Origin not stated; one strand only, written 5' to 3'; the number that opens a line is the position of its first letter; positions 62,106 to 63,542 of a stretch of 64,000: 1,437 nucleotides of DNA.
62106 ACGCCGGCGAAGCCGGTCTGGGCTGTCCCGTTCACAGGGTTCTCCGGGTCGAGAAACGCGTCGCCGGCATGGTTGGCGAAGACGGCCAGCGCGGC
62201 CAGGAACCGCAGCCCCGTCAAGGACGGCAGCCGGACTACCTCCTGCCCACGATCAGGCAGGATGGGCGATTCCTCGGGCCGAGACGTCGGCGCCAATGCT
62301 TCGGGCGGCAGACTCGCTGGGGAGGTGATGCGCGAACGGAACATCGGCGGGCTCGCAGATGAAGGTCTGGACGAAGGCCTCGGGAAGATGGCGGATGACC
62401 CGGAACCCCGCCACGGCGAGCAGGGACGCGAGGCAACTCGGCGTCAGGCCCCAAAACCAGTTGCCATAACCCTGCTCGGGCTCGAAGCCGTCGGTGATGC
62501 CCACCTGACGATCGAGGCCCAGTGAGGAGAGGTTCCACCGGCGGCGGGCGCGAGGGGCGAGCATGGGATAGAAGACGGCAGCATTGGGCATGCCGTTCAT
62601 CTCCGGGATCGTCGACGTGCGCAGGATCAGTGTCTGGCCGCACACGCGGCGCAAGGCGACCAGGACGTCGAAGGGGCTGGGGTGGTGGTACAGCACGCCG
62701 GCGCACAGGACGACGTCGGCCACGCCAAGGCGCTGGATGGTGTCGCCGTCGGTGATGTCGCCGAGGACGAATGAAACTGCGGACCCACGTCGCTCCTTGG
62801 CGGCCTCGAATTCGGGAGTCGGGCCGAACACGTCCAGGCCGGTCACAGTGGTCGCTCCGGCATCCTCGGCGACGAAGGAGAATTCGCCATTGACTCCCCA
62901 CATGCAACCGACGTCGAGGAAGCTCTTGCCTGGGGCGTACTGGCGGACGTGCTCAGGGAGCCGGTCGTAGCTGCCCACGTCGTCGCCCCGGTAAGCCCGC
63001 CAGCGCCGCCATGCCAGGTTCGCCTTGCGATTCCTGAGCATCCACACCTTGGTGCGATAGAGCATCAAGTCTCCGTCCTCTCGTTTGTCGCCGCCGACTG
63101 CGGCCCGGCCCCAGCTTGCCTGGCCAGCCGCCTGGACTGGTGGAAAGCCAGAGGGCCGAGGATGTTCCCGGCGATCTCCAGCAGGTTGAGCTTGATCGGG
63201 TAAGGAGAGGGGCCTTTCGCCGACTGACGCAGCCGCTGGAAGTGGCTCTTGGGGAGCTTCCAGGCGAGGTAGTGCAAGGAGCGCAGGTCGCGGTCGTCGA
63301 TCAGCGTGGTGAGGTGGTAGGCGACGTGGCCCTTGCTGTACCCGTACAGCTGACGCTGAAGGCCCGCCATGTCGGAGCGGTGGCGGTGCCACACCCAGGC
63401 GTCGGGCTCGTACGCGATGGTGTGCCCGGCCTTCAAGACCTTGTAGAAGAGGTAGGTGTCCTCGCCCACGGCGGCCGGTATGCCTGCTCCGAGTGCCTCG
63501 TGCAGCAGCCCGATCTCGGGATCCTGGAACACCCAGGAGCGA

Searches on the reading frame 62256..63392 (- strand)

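Call 95: search_protein_families(library=pfam, proteins=[window:62256-63392:-], max_evalue=0.00001)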
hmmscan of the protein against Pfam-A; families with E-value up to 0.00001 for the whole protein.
window:62256-63392:- (379 aa): 1 family
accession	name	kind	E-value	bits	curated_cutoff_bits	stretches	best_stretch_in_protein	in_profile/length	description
PF08003.17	Methyltransf_9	-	1.2e-07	31.4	23.8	1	142-263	104-223/315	Protein of unknown function (DUF1698)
